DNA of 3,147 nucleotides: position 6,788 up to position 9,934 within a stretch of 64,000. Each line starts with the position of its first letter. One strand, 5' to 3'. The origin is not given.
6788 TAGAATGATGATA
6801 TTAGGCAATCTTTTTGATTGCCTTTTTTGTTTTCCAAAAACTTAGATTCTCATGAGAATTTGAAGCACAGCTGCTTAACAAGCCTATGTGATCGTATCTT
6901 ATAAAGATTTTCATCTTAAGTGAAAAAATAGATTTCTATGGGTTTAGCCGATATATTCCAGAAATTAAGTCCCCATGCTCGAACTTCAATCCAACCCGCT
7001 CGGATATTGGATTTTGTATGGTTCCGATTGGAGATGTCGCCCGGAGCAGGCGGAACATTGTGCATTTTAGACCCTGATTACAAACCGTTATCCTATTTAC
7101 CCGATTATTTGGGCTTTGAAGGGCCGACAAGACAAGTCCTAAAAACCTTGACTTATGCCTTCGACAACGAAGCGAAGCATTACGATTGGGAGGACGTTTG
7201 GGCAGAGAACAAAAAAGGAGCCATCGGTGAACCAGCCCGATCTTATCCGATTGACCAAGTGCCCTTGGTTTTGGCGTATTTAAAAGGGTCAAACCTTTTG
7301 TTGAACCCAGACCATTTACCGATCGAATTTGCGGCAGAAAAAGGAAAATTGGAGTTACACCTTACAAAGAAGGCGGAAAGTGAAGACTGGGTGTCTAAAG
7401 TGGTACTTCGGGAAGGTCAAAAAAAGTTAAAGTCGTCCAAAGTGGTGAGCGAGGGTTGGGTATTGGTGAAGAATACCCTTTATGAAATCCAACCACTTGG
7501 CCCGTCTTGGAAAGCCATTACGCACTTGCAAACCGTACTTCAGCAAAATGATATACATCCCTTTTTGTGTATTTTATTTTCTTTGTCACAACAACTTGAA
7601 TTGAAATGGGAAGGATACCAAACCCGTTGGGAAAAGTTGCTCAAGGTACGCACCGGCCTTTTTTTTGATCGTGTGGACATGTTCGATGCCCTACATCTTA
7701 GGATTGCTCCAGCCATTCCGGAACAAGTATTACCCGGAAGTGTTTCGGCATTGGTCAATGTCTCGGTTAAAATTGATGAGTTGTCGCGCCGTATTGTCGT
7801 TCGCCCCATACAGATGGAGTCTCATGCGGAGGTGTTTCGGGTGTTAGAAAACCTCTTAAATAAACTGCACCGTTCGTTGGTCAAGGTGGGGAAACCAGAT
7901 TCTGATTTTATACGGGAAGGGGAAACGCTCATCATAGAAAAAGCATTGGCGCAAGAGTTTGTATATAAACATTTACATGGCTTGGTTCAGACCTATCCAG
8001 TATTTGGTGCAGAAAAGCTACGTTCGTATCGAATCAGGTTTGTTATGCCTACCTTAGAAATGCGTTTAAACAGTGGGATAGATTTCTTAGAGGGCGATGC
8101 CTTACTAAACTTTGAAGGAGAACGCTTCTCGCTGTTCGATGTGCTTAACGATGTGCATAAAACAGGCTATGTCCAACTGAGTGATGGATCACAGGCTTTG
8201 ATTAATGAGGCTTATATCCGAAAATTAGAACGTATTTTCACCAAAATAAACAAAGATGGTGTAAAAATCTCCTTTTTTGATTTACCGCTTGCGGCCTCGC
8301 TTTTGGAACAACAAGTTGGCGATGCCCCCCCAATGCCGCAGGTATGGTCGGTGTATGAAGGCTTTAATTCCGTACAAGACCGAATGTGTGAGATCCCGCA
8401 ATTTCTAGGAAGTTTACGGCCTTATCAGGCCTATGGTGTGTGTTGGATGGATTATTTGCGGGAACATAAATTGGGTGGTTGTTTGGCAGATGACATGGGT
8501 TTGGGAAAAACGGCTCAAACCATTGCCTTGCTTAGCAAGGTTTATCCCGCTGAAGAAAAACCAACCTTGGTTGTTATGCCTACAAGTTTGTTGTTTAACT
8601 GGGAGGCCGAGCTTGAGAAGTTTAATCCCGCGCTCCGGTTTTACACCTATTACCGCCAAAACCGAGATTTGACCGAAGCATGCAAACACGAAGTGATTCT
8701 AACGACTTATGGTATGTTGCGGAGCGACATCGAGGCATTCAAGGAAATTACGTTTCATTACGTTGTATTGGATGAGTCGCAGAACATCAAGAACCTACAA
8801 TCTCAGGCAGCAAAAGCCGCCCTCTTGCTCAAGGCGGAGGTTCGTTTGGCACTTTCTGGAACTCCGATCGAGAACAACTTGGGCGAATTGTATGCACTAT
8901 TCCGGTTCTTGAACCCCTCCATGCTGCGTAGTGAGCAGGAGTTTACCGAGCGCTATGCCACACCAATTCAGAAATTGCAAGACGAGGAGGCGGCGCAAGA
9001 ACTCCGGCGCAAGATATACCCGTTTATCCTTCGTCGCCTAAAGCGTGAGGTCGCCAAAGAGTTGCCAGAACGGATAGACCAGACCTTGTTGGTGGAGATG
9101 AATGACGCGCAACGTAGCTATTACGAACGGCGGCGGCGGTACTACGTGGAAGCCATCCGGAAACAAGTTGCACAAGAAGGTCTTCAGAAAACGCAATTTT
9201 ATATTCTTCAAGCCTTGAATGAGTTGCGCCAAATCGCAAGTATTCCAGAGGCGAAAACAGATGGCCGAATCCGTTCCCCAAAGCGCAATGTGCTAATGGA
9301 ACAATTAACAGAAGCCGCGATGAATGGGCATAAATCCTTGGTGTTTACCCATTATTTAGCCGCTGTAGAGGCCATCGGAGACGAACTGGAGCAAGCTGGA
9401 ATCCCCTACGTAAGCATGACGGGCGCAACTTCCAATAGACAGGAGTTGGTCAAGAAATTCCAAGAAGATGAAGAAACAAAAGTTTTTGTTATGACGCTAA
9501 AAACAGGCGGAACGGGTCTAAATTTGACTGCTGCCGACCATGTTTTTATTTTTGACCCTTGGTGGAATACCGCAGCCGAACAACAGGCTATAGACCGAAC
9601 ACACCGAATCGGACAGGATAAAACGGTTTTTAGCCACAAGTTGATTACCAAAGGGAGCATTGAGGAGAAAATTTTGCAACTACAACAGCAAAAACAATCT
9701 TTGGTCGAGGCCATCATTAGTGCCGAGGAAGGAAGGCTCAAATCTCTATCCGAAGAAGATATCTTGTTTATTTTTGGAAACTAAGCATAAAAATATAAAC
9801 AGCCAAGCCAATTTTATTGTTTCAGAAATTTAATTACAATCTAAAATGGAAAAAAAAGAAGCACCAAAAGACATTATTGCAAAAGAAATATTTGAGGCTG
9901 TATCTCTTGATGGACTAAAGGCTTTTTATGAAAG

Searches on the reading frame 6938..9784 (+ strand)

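Call 96: search_protein_families(library=pfam, proteins=[window:6938-9784:+], max_evalue=0.00001)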
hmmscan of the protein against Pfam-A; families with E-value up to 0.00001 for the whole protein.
window:6938-9784:+ (948 aa): 3 families
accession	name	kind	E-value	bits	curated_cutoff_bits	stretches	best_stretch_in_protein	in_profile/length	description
PF00176.29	SNF2-rel_dom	-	3.5e-67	227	24.9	1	496-768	1-286/290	SNF2-related domain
PF00271.37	Helicase_C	-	1.3e-19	70.9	23.5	1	783-892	3-110/110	Helicase conserved C-terminal domain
PF04851.21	ResIII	-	9.6e-10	39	22.5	1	492-644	3-163/164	Type III restriction enzyme, res subunit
